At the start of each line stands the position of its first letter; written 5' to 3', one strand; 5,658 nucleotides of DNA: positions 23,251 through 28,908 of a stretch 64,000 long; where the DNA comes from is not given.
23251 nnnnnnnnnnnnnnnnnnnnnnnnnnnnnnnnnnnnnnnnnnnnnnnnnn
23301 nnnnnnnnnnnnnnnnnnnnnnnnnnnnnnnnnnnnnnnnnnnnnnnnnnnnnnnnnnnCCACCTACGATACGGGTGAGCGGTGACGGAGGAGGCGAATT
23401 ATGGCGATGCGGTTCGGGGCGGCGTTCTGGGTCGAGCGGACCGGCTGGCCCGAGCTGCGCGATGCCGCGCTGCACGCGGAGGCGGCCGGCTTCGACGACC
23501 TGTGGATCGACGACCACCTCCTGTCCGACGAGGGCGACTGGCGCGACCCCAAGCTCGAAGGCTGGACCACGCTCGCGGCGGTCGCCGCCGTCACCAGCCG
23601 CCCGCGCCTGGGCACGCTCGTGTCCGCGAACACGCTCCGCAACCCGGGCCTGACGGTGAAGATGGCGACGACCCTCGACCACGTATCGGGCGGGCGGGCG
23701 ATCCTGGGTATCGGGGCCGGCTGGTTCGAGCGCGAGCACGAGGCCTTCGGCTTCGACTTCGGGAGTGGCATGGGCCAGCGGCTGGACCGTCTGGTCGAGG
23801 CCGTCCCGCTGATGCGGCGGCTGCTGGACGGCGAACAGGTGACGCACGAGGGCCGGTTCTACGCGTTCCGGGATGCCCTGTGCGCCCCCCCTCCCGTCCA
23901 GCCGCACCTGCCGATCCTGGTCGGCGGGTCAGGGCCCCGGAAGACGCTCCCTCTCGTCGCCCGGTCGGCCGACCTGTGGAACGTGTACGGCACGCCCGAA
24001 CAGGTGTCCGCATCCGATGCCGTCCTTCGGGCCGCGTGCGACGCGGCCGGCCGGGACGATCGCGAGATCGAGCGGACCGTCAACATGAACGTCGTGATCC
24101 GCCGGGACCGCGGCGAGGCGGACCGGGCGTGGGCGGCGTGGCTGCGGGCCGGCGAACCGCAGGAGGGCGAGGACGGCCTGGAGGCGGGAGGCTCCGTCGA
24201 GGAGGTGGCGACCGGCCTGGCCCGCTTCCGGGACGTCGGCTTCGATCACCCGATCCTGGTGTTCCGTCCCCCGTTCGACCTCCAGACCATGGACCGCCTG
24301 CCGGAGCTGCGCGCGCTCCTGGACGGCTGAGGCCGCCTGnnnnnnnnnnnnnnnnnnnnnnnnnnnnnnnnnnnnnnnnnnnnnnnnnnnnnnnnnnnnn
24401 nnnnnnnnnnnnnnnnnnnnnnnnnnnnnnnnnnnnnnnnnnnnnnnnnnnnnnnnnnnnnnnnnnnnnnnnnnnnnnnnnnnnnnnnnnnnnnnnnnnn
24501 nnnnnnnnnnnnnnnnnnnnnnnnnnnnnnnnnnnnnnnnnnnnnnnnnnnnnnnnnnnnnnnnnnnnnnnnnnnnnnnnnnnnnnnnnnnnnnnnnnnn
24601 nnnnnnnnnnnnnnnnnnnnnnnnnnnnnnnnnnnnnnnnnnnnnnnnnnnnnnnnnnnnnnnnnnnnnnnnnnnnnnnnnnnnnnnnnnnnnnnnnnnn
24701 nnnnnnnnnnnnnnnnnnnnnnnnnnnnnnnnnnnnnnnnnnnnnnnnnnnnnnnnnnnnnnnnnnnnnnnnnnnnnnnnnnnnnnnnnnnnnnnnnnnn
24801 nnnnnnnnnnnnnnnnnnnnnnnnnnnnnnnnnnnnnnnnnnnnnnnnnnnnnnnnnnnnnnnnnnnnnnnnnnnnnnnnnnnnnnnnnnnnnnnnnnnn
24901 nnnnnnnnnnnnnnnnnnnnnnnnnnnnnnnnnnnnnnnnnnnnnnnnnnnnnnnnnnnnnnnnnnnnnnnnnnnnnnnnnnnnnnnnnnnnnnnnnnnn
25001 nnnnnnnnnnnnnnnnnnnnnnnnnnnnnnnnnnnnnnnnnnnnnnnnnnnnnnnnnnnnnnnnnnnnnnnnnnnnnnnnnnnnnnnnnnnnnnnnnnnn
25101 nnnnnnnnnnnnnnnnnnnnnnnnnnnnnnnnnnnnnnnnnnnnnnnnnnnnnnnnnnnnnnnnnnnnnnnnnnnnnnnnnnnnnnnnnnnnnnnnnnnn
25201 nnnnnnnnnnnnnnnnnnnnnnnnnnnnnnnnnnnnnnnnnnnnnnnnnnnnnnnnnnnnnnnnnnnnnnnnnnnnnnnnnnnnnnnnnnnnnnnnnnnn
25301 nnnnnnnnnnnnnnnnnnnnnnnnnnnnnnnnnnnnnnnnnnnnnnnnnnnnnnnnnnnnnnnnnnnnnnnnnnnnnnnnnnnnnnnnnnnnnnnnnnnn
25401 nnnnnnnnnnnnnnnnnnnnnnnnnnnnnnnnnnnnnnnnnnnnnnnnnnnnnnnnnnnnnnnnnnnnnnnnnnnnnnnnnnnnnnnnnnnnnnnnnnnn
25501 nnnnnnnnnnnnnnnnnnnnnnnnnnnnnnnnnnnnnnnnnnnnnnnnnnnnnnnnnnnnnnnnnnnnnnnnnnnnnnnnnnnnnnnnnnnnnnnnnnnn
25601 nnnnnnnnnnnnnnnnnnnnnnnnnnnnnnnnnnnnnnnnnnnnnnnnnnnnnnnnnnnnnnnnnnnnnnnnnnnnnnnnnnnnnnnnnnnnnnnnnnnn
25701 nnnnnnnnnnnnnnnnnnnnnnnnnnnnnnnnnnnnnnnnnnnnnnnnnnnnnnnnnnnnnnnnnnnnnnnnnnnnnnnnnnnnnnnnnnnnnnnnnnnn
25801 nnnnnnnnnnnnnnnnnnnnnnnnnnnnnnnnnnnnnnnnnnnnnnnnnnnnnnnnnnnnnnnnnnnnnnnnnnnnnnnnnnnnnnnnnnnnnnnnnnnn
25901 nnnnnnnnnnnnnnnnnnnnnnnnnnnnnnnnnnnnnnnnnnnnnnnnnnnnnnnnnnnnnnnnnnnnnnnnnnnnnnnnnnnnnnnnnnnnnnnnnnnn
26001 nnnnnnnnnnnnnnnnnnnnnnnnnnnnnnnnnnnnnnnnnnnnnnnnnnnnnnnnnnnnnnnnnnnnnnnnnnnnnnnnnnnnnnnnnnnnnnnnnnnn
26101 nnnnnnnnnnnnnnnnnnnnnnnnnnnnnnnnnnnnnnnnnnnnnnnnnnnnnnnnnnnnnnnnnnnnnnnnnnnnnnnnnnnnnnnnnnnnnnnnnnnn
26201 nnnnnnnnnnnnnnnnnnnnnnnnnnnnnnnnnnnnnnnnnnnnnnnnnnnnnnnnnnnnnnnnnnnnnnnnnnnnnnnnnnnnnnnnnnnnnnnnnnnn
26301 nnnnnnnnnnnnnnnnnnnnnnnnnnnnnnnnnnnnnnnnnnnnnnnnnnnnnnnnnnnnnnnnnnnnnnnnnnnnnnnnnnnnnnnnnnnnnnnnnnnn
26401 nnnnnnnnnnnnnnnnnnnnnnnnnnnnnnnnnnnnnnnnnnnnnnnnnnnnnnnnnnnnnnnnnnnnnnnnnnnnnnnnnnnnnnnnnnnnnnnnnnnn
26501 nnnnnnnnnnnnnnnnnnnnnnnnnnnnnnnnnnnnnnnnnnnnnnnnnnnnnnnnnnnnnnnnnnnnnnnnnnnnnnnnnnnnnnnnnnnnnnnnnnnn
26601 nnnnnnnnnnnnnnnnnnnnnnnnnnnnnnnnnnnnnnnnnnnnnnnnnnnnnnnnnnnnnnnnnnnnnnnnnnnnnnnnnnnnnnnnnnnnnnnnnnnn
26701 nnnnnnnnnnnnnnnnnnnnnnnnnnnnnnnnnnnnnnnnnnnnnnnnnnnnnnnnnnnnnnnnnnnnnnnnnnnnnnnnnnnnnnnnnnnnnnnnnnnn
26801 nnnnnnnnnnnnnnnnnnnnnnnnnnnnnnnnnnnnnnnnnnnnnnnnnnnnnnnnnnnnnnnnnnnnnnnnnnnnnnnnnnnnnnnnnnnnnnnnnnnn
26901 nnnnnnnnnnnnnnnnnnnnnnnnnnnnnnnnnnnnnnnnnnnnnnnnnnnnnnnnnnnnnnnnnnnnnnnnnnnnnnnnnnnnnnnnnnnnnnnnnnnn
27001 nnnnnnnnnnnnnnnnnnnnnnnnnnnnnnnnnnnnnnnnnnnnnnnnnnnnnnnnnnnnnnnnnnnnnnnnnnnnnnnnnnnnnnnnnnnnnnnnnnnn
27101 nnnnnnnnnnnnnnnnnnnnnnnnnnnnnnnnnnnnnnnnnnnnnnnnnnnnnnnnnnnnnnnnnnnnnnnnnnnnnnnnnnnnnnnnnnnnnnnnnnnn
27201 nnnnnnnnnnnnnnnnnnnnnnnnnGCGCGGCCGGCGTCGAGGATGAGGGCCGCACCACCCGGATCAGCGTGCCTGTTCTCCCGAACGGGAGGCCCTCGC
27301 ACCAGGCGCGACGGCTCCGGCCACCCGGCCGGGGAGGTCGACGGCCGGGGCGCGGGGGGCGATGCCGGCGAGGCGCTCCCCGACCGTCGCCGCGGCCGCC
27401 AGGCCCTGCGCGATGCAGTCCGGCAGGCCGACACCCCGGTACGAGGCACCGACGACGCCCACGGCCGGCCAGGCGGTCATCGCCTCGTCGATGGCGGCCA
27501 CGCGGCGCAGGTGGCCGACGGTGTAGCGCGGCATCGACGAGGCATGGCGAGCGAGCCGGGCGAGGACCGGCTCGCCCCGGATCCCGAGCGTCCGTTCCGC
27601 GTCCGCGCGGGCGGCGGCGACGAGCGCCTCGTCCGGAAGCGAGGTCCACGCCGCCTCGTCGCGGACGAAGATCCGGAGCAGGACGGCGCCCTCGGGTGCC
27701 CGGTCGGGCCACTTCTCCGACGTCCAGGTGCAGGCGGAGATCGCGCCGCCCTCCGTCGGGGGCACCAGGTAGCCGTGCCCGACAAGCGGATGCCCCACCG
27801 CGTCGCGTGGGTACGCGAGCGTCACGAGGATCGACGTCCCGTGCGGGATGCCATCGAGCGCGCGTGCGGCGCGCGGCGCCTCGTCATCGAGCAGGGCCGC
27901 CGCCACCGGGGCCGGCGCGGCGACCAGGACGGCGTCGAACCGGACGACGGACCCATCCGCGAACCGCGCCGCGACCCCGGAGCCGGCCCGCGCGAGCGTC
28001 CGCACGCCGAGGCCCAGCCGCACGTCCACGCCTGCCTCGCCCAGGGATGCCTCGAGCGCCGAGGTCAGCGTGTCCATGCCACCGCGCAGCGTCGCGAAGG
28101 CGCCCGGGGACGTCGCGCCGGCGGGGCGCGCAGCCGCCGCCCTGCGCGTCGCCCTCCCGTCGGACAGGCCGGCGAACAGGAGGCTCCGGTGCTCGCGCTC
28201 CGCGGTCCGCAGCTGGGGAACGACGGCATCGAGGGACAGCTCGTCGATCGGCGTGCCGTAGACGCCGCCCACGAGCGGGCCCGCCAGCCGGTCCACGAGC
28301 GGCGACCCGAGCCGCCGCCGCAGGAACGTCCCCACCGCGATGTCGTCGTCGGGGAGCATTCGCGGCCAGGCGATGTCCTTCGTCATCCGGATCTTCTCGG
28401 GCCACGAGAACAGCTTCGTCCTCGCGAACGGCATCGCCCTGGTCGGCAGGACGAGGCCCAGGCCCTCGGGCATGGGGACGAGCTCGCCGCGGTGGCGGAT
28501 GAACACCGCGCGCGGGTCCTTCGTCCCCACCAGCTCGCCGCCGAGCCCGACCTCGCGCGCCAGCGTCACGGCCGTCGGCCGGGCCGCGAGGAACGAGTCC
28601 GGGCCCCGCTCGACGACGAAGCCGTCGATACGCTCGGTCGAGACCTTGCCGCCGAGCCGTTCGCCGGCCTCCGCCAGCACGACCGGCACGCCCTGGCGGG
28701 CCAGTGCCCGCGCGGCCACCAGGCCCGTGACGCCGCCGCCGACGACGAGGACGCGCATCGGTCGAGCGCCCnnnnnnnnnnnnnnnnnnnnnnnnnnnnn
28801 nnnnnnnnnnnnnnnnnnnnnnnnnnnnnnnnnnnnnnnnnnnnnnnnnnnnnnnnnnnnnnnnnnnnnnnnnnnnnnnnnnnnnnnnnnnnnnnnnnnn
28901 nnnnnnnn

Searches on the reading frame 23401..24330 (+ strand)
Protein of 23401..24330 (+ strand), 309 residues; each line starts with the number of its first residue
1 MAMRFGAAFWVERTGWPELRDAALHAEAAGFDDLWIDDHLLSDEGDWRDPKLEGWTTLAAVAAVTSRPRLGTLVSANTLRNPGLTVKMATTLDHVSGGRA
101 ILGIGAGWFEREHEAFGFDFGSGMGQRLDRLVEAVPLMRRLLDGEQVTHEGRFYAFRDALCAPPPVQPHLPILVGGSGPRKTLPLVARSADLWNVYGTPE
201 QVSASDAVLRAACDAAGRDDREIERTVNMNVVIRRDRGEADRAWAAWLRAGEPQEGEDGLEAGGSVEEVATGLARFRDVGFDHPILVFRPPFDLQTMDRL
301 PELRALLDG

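Call 35: search_protein_families(library=ncbifam, proteins=[window:23401-24330:+], max_evalue=0.00001)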
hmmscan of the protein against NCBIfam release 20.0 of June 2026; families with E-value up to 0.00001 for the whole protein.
window:23401-24330:+ (309 aa): 28 families (the best 25 are shown)
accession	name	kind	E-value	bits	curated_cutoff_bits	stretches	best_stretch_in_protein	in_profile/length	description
TIGR03560.1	F420_Rv1855c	subfamily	9.8e-69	231.6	231.4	1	15-227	11-226/227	TIGR03560 family F420-dependent LLM class oxidoreductase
TIGR03856.1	F420_MSMEG_2906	subfamily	8.2e-53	179.5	243.7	1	14-230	12-211/249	LLM class F420-dependent oxidoreductase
TIGR03619.1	F420_Rv2161c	subfamily_domain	1.7e-46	158.9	166.9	1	21-249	2-237/247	TIGR03619 family F420-dependent LLM class oxidoreductase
TIGR03621.1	F420_MSMEG_2516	subfamily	1.8e-36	125.8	213.15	1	3-233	1-223/295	TIGR03621 family F420-dependent LLM class oxidoreductase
NF002619.0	PRK02271.1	equivalog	6.9e-25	88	276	1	17-246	14-231/329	5,10-methylenetetrahydromethanopterin reductase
TIGR03557.1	F420_G6P_family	subfamily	2.9e-24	85.8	210.4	1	6-194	2-186/316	TIGR03557 family F420-dependent LLM class oxidoreductase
TIGR03571.1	lucif_BA3436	subfamily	2.5e-23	82.8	303.9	1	22-203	36-214/304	TIGR03571 family LLM class oxidoreductase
TIGR03555.1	F420_mer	equivalog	4e-23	82.3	348.7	1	25-252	20-236/325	5,10-methylenetetrahydromethanopterin reductase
TIGR04465.1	ArgArg_F420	equivalog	1.4e-22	80.3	470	1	19-247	62-285/364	F420-dependent hydroxymycolic acid dehydrogenase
TIGR03857.1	F420_MSMEG_2249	hypoth_equivalog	6.3e-21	74.9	218.4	1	23-224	20-207/329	TIGR03857 family LLM class F420-dependent oxidoreductase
TIGR03612.1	RutA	equivalog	6.5e-19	68.6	498.3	1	44-247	57-256/355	pyrimidine utilization protein A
TIGR04021.1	LLM_DMSO2_sfnG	equivalog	1.2e-18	67.6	382.95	1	22-243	33-248/350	dimethylsulfone monooxygenase SfnG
NF001939.1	PRK00719.1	subfamily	5.8e-18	64.8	510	1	54-242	55-238/373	alkanesulfonate monooxygenase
TIGR03559.1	F420_Rv3520c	subfamily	6.4e-18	64.9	335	1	18-236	14-231/325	LLM class F420-dependent oxidoreductase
TIGR03565.1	alk_sulf_monoox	equivalog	1.3e-16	60.6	518.2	1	53-245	54-238/346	FMNH2-dependent alkanesulfonate monooxygenase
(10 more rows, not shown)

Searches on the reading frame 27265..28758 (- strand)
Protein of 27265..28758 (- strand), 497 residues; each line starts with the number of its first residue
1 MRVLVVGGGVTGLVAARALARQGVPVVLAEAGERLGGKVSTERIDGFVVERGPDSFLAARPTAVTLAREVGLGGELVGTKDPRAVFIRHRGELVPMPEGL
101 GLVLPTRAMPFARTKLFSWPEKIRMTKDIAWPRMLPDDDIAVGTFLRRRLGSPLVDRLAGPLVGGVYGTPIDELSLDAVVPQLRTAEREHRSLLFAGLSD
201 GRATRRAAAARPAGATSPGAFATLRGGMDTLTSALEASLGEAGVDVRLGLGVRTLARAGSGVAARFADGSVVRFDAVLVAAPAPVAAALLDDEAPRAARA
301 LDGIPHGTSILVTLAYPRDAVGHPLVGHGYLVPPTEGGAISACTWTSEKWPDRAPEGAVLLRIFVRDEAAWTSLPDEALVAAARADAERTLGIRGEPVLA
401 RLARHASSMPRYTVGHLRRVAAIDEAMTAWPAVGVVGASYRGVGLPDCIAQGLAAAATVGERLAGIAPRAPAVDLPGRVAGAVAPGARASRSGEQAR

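Call 10: search_protein_families(library=pfam, proteins=[window:27265-28758:-], max_evalue=0.001)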
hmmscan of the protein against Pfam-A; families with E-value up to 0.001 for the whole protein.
window:27265-28758:- (497 aa): 9 families
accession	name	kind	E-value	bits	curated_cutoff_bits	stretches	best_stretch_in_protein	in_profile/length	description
PF01593.30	Amino_oxidase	-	3.6e-56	191.7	19.8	1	11-459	2-442/443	Flavin containing amine oxidoreductase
PF13450.12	NAD_binding_8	-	3.7e-14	53.2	21.9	1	5-60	1-56/68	NAD(P)-binding Rossmann-like domain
PF01266.30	DAO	-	6.8e-07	29.6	27.9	1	2-37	1-36/353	FAD dependent oxidoreductase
PF07992.20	Pyr_redox_2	-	9.3e-07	29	26.1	1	2-45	144-186/291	Pyridine nucleotide-disulphide oxidoreductase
PF12831.13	FAD_oxidored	-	1.7e-06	28.1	27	1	3-42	2-41/416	FAD dependent oxidoreductase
PF01494.25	FAD_binding_3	-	0.00013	21.7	22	1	2-31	3-32/349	FAD binding domain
PF03486.20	HI0933_like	-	0.00019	21.4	50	0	2-40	2-40/244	HI0933-like protein Rossmann domain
PF01134.28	GIDA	-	0.00039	20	22.1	1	3-47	2-35/391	Glucose inhibited division protein A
PF00890.30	FAD_binding_2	-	0.00051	19.8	20.4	1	3-38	2-37/414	FAD binding domain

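Call 35: search_protein_families(library=ncbifam, proteins=[window:27265-28758:-], max_evalue=0.00001)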
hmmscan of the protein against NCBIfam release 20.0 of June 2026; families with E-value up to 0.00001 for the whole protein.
window:27265-28758:- (497 aa): 20 families
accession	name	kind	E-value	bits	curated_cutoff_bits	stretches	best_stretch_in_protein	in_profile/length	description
NF008845.0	PRK11883.1-5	equivalog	1.4e-106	356.7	560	1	2-462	6-464/468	protoporphyrinogen oxidase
TIGR00562.1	proto_IX_ox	equivalog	1e-74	251.9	97.85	1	2-460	4-465/470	protoporphyrinogen oxidase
NF008841.0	PRK11883.1-1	equivalog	3e-66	224.2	517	1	1-462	4-450/453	protoporphyrinogen oxidase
NF009081.0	PRK12416.1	equivalog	6.6e-54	183.6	702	1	3-463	4-461/466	protoporphyrinogen oxidase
NF005560.0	PRK07233.1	equivalog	2.9e-23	82.4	252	2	1-184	1-177/435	hypothetical protein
TIGR03467.1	HpnE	equivalog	1.9e-22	80.2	283.05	2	3-185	1-188/430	hydroxysqualene dehydroxylase HpnE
NF008843.0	PRK11883.1-3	equivalog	5.3e-14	52.1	406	1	2-458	3-421/424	protoporphyrinogen oxidase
NF045637.1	carotdesatCrtDProt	equivalog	9e-12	44.3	580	1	3-55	1-53/485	1-hydroxycarotenoid 3,4-desaturase CrtD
NF005313.0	PRK06847.1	subfamily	1.4e-11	44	372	1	200-280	81-158/375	hypothetical protein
NF005547.0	PRK07208.1-3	equivalog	1.4e-11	43.8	380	0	3-97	7-99/465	hypothetical protein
TIGR02734.1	crtI_fam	subfamily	4.5e-10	38.8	238.1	1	3-57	1-55/504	phytoene desaturase family protein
TIGR02733.1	desat_CrtD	equivalog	7.4e-10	38.1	549.7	1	2-52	3-53/492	C-3',4' desaturase CrtD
NF005545.0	PRK07208.1-1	equivalog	3e-09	35.8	451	1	3-437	10-437/504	hypothetical protein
NF058655.1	CrtID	equivalog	1e-08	34.5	640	1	3-56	1-54/478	bifunctional phytoene desaturase/3,4-desaturase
NF005548.0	PRK07208.1-4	equivalog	3.3e-08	32.6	389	1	2-437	5-426/488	hypothetical protein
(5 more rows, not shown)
